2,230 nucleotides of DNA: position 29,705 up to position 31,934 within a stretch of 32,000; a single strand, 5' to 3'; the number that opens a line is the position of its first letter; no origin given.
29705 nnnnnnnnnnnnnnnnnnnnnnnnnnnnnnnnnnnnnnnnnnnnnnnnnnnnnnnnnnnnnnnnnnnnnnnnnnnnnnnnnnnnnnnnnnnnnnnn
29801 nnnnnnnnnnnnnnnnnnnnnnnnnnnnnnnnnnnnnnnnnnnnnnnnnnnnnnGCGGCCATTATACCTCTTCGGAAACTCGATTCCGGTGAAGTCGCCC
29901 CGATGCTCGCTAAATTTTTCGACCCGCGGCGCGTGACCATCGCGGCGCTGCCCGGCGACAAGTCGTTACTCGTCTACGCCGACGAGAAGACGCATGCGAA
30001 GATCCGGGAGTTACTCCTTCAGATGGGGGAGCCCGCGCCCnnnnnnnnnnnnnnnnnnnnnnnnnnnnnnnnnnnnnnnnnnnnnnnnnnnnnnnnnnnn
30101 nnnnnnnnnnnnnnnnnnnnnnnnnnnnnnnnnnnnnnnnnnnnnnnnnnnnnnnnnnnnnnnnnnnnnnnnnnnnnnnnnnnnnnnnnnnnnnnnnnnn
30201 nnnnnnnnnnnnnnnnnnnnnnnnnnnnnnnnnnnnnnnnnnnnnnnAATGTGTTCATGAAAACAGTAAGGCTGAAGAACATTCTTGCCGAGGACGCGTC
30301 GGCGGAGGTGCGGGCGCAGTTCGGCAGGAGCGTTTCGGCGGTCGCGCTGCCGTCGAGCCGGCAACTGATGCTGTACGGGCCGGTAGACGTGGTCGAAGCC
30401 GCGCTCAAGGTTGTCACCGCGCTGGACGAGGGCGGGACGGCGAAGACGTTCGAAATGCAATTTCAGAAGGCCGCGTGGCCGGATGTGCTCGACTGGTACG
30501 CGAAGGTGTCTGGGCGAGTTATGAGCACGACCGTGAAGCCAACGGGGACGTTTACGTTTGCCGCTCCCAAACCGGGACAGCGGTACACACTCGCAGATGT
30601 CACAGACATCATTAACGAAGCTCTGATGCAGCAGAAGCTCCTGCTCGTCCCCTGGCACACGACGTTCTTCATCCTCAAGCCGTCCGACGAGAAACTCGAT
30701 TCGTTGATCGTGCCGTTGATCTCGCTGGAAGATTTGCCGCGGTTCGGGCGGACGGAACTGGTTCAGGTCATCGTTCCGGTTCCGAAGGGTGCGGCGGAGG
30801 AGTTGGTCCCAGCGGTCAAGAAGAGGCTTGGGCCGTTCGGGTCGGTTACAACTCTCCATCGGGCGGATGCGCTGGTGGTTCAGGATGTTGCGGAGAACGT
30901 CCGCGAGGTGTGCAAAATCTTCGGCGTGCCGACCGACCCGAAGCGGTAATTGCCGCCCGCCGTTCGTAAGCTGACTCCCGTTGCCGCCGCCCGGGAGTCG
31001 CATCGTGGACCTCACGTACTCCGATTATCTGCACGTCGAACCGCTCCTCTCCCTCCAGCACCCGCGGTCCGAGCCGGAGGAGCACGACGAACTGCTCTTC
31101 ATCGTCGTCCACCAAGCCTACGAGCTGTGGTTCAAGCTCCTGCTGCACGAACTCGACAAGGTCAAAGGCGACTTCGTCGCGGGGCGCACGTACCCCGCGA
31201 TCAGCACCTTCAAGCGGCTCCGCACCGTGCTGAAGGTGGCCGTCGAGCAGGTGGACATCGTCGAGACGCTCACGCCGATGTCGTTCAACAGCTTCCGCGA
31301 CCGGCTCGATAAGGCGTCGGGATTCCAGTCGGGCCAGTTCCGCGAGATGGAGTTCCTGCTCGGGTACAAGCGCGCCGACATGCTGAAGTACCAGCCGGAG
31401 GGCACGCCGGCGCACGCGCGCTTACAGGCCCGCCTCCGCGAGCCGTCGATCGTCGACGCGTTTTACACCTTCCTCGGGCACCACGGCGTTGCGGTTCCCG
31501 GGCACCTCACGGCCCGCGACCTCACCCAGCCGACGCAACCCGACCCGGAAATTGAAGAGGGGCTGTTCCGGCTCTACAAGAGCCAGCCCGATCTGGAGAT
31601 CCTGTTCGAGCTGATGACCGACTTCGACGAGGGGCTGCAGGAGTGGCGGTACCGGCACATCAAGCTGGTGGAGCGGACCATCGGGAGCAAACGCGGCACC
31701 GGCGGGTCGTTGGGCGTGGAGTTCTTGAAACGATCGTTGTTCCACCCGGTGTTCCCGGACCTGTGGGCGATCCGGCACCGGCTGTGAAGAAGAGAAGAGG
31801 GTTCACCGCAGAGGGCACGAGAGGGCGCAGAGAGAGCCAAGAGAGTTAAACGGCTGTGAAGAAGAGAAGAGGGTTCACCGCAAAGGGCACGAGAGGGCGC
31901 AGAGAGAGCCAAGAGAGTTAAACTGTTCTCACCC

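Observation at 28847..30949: One-polypeptide transmembrane ECF sigma factor carrying secretin-N-like repeats outside the membrane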

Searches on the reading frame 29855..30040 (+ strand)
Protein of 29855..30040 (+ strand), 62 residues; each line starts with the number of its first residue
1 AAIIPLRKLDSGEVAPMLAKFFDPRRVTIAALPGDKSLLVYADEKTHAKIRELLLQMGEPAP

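Call 26: search_protein_families(library=pfam, proteins=[window:29855-30040:+], max_evalue=10)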
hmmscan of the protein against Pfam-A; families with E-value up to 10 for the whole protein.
seq(62 aa): 1 family
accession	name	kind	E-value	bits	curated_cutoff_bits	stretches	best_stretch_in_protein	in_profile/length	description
PF03958.22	Secretin_N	-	4.7e-09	36.8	28.2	1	3-58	3-64/69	Bacterial type II/III secretion system short domain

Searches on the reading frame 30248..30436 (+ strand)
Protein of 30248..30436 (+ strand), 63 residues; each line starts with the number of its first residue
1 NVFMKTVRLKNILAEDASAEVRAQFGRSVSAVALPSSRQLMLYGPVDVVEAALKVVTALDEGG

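Call 26: search_protein_families(library=pfam, proteins=[window:30248-30436:+], max_evalue=10)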
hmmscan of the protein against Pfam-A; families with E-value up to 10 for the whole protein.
seq(63 aa): 1 family
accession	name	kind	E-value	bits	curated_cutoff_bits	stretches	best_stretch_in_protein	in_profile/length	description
PF03958.22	Secretin_N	-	1.4e-07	32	28.2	1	5-61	2-65/69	Bacterial type II/III secretion system short domain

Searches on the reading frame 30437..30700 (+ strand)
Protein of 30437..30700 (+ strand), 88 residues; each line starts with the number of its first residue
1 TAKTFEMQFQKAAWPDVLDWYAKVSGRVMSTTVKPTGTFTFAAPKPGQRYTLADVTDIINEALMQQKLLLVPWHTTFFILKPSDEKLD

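Call 26: search_protein_families(library=pfam, proteins=[window:30437-30700:+], max_evalue=10)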
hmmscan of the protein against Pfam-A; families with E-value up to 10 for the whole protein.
seq(88 aa): 1 family
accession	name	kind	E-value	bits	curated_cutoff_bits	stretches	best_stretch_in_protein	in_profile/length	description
PF03853.21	YjeF_N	-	0.3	11.5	24.9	1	25-47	147-169/169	YjeF-related protein N-terminus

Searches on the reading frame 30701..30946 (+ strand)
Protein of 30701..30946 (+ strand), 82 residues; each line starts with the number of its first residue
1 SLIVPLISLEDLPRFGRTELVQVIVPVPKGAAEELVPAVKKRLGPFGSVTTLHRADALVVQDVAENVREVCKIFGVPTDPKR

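Call 26: search_protein_families(library=pfam, proteins=[window:30701-30946:+], max_evalue=10)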
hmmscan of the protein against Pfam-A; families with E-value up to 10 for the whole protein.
seq(82 aa): 1 family
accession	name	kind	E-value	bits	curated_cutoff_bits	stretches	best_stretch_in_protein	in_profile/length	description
PF03958.22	Secretin_N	-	0.0018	18.9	28.2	1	24-70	3-56/69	Bacterial type II/III secretion system short domain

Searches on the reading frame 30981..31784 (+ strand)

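Call 64: search_protein_families(library=pfam, proteins=[window:30981-31784:+], max_evalue=0.001)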
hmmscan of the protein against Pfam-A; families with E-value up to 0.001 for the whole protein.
window:30981-31784:+ (268 aa): 1 family
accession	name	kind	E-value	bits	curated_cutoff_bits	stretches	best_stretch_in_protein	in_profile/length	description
PF03301.18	Trp_dioxygenase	-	1.8e-56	192.4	34.9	2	11-139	15-151/346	Tryptophan 2,3-dioxygenase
